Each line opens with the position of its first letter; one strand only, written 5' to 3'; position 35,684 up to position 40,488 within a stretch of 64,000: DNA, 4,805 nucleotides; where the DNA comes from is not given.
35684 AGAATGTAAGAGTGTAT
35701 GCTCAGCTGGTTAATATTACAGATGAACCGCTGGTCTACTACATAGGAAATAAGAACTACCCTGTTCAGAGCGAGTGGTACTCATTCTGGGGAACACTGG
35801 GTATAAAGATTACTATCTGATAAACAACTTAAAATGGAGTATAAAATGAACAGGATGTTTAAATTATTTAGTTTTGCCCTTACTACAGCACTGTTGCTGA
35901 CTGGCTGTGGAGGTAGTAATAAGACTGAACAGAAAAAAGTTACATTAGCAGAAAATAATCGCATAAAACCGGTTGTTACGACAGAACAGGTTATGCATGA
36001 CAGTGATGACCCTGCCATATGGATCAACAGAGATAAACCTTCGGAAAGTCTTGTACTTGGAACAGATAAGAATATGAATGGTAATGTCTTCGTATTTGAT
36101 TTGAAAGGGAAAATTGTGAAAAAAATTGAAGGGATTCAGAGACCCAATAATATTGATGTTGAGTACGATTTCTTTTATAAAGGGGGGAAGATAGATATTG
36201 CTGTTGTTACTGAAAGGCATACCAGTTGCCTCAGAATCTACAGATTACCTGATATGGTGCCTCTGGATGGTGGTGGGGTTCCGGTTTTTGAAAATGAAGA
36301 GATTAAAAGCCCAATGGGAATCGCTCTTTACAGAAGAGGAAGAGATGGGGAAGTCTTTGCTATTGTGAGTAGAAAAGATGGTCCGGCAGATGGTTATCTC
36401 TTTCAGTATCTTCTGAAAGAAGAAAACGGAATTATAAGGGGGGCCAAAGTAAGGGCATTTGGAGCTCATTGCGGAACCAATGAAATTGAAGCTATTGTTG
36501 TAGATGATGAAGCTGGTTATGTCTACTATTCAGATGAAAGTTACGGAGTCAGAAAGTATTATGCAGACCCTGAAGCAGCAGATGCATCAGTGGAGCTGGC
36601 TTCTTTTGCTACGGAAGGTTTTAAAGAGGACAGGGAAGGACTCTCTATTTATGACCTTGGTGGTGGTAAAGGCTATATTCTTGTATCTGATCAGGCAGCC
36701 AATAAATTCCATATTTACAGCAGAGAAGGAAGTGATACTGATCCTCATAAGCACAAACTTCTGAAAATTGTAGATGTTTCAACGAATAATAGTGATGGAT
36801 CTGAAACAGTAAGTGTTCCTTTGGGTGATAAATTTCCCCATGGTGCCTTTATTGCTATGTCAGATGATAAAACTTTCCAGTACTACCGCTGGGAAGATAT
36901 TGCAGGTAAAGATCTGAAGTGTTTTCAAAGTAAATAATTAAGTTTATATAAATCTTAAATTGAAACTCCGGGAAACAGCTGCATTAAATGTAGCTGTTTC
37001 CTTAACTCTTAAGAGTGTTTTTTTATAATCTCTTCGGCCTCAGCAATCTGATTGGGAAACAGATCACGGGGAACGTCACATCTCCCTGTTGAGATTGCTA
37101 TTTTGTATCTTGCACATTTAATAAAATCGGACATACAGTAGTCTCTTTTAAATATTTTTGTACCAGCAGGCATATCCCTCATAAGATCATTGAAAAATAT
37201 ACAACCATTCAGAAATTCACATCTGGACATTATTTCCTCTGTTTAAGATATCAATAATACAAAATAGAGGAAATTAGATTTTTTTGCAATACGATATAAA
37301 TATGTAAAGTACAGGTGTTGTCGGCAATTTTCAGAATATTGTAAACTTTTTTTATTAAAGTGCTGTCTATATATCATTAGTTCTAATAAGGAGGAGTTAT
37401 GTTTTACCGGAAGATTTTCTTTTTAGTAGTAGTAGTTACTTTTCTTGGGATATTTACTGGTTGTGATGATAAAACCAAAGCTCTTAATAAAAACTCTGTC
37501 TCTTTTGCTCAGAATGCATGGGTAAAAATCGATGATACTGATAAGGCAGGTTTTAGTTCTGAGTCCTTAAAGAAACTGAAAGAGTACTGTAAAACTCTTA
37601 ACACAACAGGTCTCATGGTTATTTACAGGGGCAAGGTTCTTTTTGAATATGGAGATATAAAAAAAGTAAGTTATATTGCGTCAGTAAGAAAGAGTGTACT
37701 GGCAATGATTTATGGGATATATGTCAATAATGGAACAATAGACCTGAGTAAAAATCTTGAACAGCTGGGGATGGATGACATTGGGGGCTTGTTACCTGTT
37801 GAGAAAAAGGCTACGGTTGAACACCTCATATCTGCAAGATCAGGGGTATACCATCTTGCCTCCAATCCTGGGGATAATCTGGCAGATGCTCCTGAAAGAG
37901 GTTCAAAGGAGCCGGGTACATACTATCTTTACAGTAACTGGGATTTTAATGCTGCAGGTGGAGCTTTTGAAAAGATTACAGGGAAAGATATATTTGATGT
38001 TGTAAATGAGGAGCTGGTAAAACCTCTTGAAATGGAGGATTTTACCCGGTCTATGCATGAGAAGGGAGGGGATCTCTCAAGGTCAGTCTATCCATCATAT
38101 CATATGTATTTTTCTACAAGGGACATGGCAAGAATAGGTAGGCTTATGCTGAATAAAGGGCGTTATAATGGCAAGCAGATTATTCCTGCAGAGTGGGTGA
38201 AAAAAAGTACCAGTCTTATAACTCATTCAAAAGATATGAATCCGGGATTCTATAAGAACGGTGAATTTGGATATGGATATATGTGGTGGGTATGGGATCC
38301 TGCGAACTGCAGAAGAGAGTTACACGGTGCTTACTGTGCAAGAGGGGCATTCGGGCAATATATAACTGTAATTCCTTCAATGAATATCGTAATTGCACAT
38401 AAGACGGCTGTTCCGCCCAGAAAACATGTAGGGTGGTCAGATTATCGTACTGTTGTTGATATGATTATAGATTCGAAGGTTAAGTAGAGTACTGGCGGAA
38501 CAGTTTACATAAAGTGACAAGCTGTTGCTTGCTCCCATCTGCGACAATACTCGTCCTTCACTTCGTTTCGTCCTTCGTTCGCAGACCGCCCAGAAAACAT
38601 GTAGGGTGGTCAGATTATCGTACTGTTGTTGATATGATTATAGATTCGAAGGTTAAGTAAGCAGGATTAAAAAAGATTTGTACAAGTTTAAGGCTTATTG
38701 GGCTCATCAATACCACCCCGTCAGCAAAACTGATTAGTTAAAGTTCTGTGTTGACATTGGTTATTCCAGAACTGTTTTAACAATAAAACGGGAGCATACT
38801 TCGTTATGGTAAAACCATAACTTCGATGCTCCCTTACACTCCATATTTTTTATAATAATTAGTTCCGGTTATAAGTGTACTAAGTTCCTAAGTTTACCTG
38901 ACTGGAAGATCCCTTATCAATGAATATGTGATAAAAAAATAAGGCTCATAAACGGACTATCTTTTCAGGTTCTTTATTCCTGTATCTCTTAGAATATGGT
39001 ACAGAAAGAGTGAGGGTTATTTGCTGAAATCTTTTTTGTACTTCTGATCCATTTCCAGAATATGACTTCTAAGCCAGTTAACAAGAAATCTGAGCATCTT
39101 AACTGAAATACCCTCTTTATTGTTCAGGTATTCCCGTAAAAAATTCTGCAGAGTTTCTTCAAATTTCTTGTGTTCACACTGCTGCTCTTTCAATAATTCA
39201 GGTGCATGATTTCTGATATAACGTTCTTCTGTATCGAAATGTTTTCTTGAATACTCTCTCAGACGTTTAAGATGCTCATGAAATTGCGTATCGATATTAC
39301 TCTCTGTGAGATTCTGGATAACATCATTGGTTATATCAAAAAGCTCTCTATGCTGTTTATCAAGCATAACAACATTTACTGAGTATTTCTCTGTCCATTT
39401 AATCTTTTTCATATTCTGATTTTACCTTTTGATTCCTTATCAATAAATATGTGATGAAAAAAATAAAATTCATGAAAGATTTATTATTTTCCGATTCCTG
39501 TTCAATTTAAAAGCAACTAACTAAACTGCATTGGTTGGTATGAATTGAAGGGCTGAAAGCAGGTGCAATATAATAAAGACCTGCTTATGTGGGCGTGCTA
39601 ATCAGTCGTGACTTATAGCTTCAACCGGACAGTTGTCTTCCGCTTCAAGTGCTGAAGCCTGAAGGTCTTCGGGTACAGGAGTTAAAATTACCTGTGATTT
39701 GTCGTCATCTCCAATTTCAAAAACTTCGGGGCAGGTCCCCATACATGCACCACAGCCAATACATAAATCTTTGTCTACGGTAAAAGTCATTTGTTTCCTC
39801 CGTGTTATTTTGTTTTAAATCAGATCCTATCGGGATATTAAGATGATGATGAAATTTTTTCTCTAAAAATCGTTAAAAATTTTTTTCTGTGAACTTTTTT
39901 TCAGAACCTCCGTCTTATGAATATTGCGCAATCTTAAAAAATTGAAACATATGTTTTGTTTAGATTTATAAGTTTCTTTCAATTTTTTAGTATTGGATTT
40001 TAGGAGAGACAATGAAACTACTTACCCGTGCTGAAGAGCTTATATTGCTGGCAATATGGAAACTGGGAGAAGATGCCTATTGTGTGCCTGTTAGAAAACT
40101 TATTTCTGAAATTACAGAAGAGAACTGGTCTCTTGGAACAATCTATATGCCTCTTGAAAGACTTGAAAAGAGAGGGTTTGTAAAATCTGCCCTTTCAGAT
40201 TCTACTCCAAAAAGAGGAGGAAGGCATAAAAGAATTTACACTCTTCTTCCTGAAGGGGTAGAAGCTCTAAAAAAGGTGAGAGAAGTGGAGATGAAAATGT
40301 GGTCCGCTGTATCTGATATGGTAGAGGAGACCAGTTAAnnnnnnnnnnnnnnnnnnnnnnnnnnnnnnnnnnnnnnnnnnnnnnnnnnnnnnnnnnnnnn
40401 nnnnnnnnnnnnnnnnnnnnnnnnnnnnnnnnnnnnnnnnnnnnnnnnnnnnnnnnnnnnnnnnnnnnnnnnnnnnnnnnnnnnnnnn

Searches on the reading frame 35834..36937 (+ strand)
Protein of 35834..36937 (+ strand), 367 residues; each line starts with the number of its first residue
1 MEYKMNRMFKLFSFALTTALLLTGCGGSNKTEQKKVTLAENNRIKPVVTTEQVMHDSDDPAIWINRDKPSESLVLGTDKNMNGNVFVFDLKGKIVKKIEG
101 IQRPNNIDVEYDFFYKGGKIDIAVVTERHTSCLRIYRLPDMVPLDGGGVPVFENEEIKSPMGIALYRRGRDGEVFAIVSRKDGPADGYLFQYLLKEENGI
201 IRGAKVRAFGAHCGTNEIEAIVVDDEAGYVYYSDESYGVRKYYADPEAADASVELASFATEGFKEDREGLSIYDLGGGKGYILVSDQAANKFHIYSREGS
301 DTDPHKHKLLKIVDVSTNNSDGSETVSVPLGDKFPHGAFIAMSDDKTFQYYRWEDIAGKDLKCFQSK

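Call 28: search_protein_families(library=pfam, proteins=[window:35834-36937:+], max_evalue=0.0001)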
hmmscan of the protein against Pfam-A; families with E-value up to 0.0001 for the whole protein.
window:35834-36937:+ (367 aa): 1 family
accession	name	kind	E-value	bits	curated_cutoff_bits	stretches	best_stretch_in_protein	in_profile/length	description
PF02333.21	Phytase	-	3.9e-43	148.3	21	1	32-346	21-334/375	Phytase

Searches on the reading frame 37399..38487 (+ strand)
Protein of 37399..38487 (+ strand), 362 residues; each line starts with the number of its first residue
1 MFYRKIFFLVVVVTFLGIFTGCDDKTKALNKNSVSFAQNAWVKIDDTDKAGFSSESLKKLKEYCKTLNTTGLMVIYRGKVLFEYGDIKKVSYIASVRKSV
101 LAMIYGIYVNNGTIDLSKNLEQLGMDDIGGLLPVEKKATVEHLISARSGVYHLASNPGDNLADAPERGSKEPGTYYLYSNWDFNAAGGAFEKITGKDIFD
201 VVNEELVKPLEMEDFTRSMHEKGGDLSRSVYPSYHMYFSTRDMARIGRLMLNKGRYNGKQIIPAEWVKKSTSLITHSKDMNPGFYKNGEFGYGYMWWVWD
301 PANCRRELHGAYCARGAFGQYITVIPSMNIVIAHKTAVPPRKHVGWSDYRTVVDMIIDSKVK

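Call 28: search_protein_families(library=pfam, proteins=[window:37399-38487:+], max_evalue=0.0001)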
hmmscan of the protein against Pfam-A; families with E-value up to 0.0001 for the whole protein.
window:37399-38487:+ (362 aa): 1 family
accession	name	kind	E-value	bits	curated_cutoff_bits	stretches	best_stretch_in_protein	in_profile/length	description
PF00144.29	Beta-lactamase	-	1.5e-24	87.2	27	1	72-333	19-305/329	Beta-lactamase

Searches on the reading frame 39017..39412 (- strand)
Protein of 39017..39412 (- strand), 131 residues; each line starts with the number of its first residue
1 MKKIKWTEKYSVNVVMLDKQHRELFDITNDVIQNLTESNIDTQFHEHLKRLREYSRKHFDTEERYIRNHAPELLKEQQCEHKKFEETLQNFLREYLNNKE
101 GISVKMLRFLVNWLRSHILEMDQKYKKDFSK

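Call 64: search_protein_families(library=pfam, proteins=[window:39017-39412:-], max_evalue=0.001)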
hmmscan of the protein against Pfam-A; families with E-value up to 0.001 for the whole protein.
window:39017-39412:- (131 aa): 1 family
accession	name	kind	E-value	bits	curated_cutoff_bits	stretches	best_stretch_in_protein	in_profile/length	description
PF01814.28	Hemerythrin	-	5e-14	53.3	25.3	1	15-126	4-124/127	Hemerythrin HHE cation binding domain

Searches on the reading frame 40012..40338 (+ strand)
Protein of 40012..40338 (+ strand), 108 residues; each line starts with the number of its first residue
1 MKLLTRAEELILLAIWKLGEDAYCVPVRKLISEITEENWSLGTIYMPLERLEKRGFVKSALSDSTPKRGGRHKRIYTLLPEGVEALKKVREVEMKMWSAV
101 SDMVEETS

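Call 64: search_protein_families(library=pfam, proteins=[window:40012-40338:+], max_evalue=0.001)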
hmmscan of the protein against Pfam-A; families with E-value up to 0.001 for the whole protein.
window:40012-40338:+ (108 aa): 2 families
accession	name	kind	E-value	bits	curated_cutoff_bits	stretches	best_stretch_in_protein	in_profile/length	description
PF03551.20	PadR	-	8.6e-08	32.5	27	1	18-87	7-74/75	Transcriptional regulator PadR-like family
PF03965.22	Penicillinase_R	-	4.7e-05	24.2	22.6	1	4-59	1-53/115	Penicillinase repressor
